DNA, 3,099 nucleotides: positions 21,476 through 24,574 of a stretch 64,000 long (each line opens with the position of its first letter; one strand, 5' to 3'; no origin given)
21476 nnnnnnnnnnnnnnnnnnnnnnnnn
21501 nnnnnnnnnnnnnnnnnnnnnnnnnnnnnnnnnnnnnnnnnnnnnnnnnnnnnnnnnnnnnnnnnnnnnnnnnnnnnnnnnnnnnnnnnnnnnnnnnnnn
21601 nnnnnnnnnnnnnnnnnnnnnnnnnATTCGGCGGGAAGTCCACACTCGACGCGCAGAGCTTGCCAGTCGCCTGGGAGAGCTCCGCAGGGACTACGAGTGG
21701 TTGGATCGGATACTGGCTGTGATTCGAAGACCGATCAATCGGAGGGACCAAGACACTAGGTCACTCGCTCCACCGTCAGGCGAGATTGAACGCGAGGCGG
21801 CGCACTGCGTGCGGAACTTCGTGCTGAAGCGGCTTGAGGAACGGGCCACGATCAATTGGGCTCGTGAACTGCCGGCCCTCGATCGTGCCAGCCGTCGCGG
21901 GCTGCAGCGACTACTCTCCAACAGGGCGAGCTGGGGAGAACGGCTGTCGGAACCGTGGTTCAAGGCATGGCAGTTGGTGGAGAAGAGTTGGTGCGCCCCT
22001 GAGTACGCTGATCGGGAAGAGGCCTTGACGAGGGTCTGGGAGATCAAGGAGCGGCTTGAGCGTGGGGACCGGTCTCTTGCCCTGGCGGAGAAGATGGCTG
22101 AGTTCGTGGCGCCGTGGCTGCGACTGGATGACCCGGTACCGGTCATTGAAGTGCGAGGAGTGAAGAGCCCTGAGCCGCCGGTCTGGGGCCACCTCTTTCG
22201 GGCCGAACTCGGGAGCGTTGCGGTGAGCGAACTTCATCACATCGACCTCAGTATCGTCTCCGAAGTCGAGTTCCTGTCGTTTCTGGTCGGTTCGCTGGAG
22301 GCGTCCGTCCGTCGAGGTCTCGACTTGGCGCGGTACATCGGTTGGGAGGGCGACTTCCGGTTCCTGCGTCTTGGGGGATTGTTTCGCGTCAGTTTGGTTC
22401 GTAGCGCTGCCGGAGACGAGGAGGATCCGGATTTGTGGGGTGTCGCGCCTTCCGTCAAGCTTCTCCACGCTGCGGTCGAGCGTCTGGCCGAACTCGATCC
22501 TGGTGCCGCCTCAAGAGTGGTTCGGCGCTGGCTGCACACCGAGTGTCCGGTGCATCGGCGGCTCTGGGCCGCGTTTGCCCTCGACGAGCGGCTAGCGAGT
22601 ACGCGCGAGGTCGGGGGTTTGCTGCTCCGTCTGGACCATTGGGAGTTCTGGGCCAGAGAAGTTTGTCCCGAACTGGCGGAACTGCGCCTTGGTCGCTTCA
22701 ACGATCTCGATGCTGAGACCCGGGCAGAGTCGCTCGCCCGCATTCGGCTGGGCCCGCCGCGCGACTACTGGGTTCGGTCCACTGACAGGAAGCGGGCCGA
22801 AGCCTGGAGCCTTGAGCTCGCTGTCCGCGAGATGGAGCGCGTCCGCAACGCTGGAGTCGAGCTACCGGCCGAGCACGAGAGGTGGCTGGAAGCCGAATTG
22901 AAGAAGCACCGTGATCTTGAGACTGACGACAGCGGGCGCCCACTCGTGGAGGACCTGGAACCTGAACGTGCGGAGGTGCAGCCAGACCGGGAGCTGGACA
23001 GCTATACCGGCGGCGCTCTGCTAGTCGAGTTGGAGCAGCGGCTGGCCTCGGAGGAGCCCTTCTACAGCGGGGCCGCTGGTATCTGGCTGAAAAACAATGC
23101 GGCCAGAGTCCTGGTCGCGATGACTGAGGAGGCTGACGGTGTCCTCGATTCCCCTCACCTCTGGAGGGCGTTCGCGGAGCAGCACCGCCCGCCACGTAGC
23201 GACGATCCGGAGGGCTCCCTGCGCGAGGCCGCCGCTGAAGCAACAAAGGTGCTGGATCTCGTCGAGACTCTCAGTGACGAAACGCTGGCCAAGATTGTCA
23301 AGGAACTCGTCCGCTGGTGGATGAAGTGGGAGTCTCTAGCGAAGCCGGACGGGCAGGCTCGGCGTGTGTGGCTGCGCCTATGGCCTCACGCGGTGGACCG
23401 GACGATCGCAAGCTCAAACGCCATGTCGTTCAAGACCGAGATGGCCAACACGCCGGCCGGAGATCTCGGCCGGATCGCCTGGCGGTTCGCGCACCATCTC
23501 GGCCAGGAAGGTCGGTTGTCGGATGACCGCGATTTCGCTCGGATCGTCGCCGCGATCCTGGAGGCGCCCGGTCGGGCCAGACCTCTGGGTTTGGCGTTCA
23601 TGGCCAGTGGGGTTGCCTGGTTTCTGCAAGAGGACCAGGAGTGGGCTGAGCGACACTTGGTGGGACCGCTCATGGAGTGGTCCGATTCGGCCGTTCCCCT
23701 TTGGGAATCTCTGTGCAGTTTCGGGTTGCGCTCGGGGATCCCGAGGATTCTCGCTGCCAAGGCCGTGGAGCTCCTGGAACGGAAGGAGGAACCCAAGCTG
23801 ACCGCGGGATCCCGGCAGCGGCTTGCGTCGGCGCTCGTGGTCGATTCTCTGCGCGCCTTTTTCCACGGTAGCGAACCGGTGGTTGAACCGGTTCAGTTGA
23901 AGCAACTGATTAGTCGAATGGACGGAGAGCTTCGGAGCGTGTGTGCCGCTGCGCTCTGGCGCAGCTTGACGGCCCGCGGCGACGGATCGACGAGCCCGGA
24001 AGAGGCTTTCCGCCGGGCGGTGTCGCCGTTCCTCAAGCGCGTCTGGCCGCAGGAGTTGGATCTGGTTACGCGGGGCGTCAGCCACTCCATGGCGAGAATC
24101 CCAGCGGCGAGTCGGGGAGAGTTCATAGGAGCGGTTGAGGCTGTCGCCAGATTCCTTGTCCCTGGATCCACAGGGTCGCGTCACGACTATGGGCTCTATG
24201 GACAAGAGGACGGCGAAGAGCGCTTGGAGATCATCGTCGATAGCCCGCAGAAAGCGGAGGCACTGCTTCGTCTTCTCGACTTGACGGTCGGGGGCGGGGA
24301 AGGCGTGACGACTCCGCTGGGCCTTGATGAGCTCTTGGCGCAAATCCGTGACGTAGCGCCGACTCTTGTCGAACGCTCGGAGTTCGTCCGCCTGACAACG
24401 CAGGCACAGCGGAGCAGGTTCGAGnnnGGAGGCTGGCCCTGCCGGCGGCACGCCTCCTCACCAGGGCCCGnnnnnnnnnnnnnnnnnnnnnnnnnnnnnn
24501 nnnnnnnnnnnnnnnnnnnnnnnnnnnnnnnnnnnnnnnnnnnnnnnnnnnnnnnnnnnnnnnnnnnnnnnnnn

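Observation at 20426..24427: Giant sirtuin-like protein: catalytic-looking SIR2_2 head plus a ~900-aa helical tail with no recognisable motif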

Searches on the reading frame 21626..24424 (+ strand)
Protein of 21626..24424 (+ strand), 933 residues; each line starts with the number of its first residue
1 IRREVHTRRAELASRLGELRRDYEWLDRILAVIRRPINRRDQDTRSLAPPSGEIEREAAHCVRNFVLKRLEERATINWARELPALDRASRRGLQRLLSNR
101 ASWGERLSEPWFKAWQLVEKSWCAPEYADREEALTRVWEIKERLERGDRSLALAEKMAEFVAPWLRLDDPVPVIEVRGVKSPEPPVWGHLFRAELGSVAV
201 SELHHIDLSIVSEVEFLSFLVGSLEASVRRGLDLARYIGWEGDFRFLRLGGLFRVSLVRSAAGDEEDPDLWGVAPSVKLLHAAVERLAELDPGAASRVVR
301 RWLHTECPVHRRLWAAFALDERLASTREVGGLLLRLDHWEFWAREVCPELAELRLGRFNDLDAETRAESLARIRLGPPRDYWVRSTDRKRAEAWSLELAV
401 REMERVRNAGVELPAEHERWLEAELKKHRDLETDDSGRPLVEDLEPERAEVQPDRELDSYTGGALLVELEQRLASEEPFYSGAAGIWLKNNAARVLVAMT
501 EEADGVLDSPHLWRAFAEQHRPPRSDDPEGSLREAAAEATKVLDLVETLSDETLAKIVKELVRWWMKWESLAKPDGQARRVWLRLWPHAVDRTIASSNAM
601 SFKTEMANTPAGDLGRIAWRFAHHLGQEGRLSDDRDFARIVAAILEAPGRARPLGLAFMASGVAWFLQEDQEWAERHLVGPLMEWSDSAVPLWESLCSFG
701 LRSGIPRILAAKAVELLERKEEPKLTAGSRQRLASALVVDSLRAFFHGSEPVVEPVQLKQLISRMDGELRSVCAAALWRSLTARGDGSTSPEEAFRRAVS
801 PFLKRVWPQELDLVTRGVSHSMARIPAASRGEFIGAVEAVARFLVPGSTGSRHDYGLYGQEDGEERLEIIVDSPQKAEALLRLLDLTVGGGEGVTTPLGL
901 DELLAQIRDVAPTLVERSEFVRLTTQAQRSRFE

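Call 8: search_protein_families(library=padloc, proteins=[window:21626-24424:+], max_evalue=10)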
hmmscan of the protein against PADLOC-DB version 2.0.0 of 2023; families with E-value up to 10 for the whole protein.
window:21626-24424:+ (933 aa): 2 families
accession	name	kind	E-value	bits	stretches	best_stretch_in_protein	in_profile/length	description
PDLC02183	Dsr1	-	2.3e-20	70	2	655-929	1019-1272/1275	-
PDLC04167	Dsr1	-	2e-15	53.6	2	540-923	866-1235/1248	-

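Call 9: search_protein_families(library=ncbifam, proteins=[window:21626-24424:+], max_evalue=10)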
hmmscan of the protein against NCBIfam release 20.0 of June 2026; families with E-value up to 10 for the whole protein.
window:21626-24424:+ (933 aa): 2 families
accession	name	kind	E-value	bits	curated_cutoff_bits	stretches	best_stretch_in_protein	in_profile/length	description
NF041818.1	Dsr1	equivalog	8.8e-33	113.1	1400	1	135-926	501-1261/1263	anti-phage defense-associated sirtuin Dsr1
NF010430.0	PRK13856.1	equivalog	0.11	12.2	344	0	868-922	74-125/241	two-component response regulator VirG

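Call 43: predict_structure(alignment_id=A2)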
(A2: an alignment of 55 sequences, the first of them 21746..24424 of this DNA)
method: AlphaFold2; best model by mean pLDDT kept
length: 893 residues; sequences in the alignment: 55
mean_pLDDT: 87.1   pTM: 0.60
mean pLDDT of the five models: 87.1, 86.1, 85.9, 85.5, 83.1
residues with pLDDT >= 90: 551; 70-90: 256; 50-70: 43; < 50: 43
segments of 3 or more residues with pLDDT < 50: 1-9, 133-140, 220-225, 393-410
pLDDT, mean of each block of 10 residues (from residue 1): 37 79 91 93 85 91 87 94 80 83 91 95 90 43 78 91 88 97 97 90 77 75 57 95 97 97 90 95 96 90 84 93 94 89 68 87 90 93 85 42 36 84 93 85 89 93 79 93 74 88 93 94 92 91 97 78 85 95 88 93 95 95 93 94 89 91 89 91 86 95 95 96 95 95 73 96 97 94 96 98 93 87 87 98 94 80 96 96 88 49
secondary structure, 60 per line:
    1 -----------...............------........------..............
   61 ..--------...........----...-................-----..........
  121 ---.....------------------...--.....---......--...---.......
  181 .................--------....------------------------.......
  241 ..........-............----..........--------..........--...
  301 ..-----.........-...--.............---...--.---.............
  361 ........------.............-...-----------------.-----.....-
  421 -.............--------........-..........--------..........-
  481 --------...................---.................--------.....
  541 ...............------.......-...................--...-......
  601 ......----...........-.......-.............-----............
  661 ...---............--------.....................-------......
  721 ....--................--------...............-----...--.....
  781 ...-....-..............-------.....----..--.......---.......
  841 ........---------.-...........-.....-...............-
elements in order (helices of 4 or more, strands of 3 or more residues): H12-26 H33-40 H47-62 H71-81 H90-105 H111-120 E124-128 E152-156 H160-165 H174-197 H206-209 H234-250 H252-263 H268-277 H286-295 H298-302 H308-316 H323-335 H348-368 H375-387 H415-419 H422-434 H443-450 H452-461 H470-479 H489-507 H511-527 H536-555 H562-568 H570-588 H595-606 H611-621 H623-629 H631-643 H649-663 H667-678 H687-707 H715-724 H727-742 H751-765 H776-783 H785-788 H790-803 H812-815 H826-830 H834-848 H860-870 H872-876 H878-892

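Call 45: fold_search(model_id=the predicted structure, library=pdb)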
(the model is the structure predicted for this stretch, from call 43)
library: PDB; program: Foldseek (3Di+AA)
matches with E <= 10: 874; with E <= 0.001: 17
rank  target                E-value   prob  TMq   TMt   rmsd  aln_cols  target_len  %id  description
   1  7unk_A                1.2e-04  0.98  0.13  0.12  30.4      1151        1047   13  Structure of Importin-4 bound to the H3-H4-ASF1 histone-histone chaperone complex (released 2022-09-21)
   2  6igx_D                1.9e-04  1.00  0.20  0.23  19.1       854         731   11  Crystal structure of human CAP-G in complex with CAP-H (released 2019-03-13)
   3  7z8r_D                2.0e-04  1.00  0.18  0.16  25.0      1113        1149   12  CAND1-CUL1-RBX1 (released 2023-04-19)
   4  5ife_C                3.1e-04  1.00  0.25  0.26  16.7       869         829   10  Crystal structure of the human SF3b core complex (released 2016-10-26)
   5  3w3u                  3.8e-04  1.00  0.21  0.20  21.1      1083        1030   12  Crystal structure of Kap121p mutant R349A/Q350A/D353A/E396A/N430K/D438A/N477A (released 2013-04-10)
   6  8r23_A                4.1e-04  1.00  0.26  0.30  17.0       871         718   13  INTS9-INTS11-BRAT1 complex (released 2024-07-31)
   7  5o9z_v                4.6e-04  1.00  0.25  0.26  16.9       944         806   10  Cryo-EM structure of a pre-catalytic human spliceosome primed for activation (B complex) (released 2017-08-16)
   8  3w3v                  4.6e-04  1.00  0.21  0.20  21.8      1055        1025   12  Crystal structure of Kap121p mutant D353K/E396K/D438K (released 2013-04-10)
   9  7qen_D                4.6e-04  0.99  0.18  0.16  39.1      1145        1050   11  S.c. Condensin core in DNA- and ATP-bound state (released 2022-06-15)
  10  2bku_B                5.0e-04  1.00  0.24  0.25  21.2      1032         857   11  Kap95p:RanGTP complex (released 2005-05-04)
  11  8sgh_A                5.6e-04  1.00  0.19  0.19  23.2      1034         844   10  Cryo-EM structure of Karyopherin-beta2 bound to HNRNPH2 PY-NLS (released 2023-06-14)
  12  9gy4_F                5.6e-04  0.98  0.15  0.10  30.5       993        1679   12  60S ribosomal subunit in complex with E3-UFM1 ligase and RQC machinery components NEMF and LTN1 (Composite map) (released 2025-05-14)
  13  4zj7_A                7.0e-04  0.99  0.19  0.18  20.6      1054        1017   11  Crystal structure of the karyopherin Kap121p bound to the extreme C-terminus of the protein phosphatase Cdc14p (released 2015-06-03)
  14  5h2v_A                8.4e-04  0.97  0.16  0.15  23.1      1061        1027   12  Crystal structure of the karyopherin Kap121p bound to the SUMO protease Ulp1p (released 2016-12-14)
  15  9b3f_A                8.7e-04  0.97  0.15  0.14  25.9       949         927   11  Cryo-EM structure of yeast (Nap1)2-H2A-H2B-Kap114 (released 2024-11-27)
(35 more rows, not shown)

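Call 52: find_homologous_proteins(query=window:21746-24424:+, max_evalue=0.001)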
Query window:21746-24424:+ (893 aa): 33 proteins with E <= 0.001 among 8000 candidates.
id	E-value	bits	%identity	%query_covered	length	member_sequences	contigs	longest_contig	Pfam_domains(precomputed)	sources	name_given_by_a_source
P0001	0.0e+0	1986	100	100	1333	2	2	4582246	PF13289.13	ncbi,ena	-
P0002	0.0e+0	1468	76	100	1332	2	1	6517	PF13289.13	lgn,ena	-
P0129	0.0e+0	1460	76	99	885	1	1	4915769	-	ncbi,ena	-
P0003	0.0e+0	1450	75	99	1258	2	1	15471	PF13289.13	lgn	-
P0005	3.9e-282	957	55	99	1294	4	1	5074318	PF13289.13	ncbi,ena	-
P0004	3.0e-278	944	54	100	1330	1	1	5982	PF13289.13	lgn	-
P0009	2.5e-275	934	55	99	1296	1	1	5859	PF13289.13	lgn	-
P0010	4.0e-275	934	54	99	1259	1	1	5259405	PF13289.13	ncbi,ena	-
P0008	9.5e-275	932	54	99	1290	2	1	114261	PF13289.13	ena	-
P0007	5.0e-272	923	53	99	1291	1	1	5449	PF13289.13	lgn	-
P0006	5.5e-272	923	54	99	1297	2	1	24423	PF13289.13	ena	-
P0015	2.5e-270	918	53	99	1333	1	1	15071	PF13289.13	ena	-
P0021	1.7e-263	895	52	99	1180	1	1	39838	PF13289.13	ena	-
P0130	2.4e-257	875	54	93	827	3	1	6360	-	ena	-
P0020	3.1e-255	868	52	99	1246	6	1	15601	PF13289.13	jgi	-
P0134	7.0e-134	466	36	97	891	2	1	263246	-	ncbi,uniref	ncbi:hypothetical protein [Methylocystis sp.]|uniref:hypothetical protein n=1 Tax=Methylocystis sp. 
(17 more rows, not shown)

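Call 61: search_protein_representatives(alignment_id=A4)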
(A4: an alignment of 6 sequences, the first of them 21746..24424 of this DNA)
Query: 6 sequences, 880 profile positions. Proteins with E-value up to 0.001 (for the whole library): 1736; up to 1e-10: 880; up to 1e-30: 374. The best 150 are listed.
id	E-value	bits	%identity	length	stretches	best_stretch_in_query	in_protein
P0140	0.0e+00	1110.7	-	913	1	4-876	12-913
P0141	0.0e+00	1077.5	-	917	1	9-876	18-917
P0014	1.9e-284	962.5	-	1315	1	2-879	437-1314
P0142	1.3e-281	953.2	-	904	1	6-875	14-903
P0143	8.6e-275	930.6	-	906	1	3-876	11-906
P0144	4.3e-269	911.7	-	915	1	5-876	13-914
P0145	2.1e-268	909.4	-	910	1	3-876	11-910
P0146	4.2e-264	895.2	-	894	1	9-876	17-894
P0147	6.1e-264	894.7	-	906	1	4-876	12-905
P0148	3.3e-259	879.0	-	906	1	11-876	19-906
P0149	8.8e-259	877.6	-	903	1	8-876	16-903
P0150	5.5e-257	871.7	-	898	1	11-876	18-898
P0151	7.4e-257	871.2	-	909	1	2-876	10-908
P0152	1.1e-256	870.6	-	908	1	4-876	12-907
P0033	6.4e-256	868.1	-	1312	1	13-876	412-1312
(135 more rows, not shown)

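Call 70: find_encoding_contigs(protein=P0134, flank=8000, max_places=2)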
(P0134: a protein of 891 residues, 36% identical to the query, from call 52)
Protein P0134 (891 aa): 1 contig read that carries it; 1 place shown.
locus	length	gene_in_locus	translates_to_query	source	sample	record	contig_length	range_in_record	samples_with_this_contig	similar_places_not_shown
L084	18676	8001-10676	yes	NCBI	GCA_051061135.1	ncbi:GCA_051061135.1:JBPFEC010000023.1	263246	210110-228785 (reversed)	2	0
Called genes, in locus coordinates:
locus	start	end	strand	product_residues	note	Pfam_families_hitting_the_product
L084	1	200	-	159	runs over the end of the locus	PF00293:NUDIX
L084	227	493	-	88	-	-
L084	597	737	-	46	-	-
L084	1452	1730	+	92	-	-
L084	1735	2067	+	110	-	-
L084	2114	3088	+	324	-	PF01965:DJ-1_PfpI, PF12833:HTH_18, PF00165:HTH_AraC (weak)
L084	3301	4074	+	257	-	PF04896:AmoC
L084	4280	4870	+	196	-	-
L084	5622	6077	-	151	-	-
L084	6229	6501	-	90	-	-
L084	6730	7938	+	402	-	PF02146:SIR2 (faint), PF13289:SIR2_2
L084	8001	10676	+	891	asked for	-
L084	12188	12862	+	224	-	-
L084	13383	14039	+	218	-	-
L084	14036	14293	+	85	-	-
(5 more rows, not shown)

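Call 71: find_encoding_contigs(protein=P0140, flank=8000, max_places=2)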
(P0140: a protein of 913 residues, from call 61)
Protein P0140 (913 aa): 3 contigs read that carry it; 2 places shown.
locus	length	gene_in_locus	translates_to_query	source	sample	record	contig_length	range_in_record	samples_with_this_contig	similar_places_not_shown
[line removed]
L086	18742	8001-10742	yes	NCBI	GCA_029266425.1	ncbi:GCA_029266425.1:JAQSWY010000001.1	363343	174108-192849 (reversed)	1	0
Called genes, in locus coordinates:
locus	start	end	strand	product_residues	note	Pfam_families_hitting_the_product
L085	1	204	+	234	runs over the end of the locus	PF02798:GST_N (weak), PF13417:GST_N_3, PF13409:GST_N_2, PF00043:GST_C (weak), PF14497:GST_C_3 (weak), PF13410:GST_C_2 (faint)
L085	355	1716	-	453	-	PF04542:Sigma70_r2, PF08281:Sigma70_r4_2, PF20239:DUF6596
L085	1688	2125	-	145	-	PF03795:YCII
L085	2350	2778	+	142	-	PF12318:FAD-SLDH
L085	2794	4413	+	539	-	PF00732:GMC_oxred_N (weak), PF05199:GMC_oxred_C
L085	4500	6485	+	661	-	PF05992:SbmA_BacA, PF06472:ABC_membrane_2, PF02463:SMC_N (faint), PF00005:ABC_tran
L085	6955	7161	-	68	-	-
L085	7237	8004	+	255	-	PF13289:SIR2_2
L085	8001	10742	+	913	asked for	-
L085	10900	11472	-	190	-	PF00440:TetR_N, PF21351:TetR_C_41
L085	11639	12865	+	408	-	PF07690:MFS_1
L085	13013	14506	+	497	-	PF02074:Peptidase_M32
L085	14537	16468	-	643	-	PF00664:ABC_membrane, PF00005:ABC_tran, PF02463:SMC_N (weak)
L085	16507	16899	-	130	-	PF01022:HTH_5, PF12802:MarR_2 (weak), PF12840:HTH_20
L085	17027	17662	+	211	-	PF18306:LDcluster4, PF03641:Lysine_decarbox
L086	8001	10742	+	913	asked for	-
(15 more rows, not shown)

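Call 72: find_encoding_contigs(protein=P0142, flank=8000, max_places=2)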
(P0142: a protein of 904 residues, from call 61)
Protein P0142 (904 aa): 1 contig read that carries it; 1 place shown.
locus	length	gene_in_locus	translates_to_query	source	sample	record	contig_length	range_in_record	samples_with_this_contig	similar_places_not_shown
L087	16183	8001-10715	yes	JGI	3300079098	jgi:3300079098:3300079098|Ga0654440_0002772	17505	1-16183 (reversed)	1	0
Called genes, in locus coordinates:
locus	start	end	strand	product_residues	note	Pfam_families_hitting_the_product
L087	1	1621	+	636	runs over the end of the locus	PF02705:K_trans, PF22776:K_trans_C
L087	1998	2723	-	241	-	PF02777:Sod_Fe_C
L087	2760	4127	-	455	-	PF02417:Chromate_transp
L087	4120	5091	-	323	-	PF20229:ChrB_N (weak), PF09828:ChrB_C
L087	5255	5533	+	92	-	PF13560:HTH_31 (weak), PF01381:HTH_3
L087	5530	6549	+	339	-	PF13657:Couple_hipA, PF07804:HipA_C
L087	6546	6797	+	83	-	-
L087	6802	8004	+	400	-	PF13289:SIR2_2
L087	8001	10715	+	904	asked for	-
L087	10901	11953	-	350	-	PF01544:CorA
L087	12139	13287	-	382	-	PF01070:FMN_dh, PF03060:NMO (weak)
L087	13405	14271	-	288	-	PF00126:HTH_1, PF03466:LysR_substrate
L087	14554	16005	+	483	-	PF00324:AA_permease, PF13520:AA_permease_2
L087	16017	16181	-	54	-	?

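Call 86: fold_search(model_id=the predicted structure, library=viral)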
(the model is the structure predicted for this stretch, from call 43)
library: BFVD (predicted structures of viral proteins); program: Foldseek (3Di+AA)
matches with E <= 10: 334; with E <= 0.001: 1
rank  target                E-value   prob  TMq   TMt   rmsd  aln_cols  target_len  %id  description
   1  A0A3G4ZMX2            9.9e-04  0.97  0.14  0.16  44.7       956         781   10  RING-type domain-containing protein [Terrestrivirus sp.]
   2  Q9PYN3                1.6e-03  0.98  0.21  0.18  33.8      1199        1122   10  ORF163 [Xestia c-nigrum granulosis virus]
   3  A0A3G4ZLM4            1.3e-02  0.66  0.13  0.14  34.2       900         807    8  U-box domain protein [Terrestrivirus sp.]
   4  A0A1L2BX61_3          1.4e-02  0.14  0.07  0.06  77.2       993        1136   13  Tape measure protein [Nodularia phage vB_NpeS-2AV2]
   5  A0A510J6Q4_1          2.6e-02  0.15  0.09  0.07  42.3      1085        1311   15  Large tegument protein [pteropodid alphaherpesvirus 2]
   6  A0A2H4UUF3            3.5e-02  0.47  0.12  0.14  23.8       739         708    7  RING-finger domain-containing protein [Bodo saltans virus]
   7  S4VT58                4.0e-02  0.25  0.11  0.12  23.1       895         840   12  Ankyrin repeat domain containing protein [Pandoravirus dulcis]
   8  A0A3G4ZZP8            4.1e-02  0.47  0.12  0.16  27.0       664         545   11  Uncharacterized protein [Harvfovirus sp.]
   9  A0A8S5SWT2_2          4.3e-02  0.12  0.07  0.05  61.5      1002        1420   10  Minor tail protein [Siphoviridae sp. ctZHD14]
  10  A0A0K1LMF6            6.2e-02  0.08  0.08  0.07  34.9       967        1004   12  (no name in the UniProt tables at hand)
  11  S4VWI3                6.7e-02  0.21  0.11  0.09  39.2      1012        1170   11  Dihydrofolate reductase incomplete domain containing protein [Pandoravirus salinus]
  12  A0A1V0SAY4            6.9e-02  0.63  0.14  0.20  26.5       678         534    8  TPR repeat protein [Catovirus CTV1]
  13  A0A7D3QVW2            7.4e-02  0.23  0.11  0.12  36.2       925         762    8  Ubiquitin conjugation factor E4 with U-box domain [Fadolivirus FV1/VV64]
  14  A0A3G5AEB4            9.3e-02  0.41  0.12  0.17  25.9       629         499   11  Uncharacterized protein [Hyperionvirus sp.]
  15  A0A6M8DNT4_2          9.3e-02  0.13  0.09  0.07  43.9      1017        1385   12  (no name in the UniProt tables at hand)
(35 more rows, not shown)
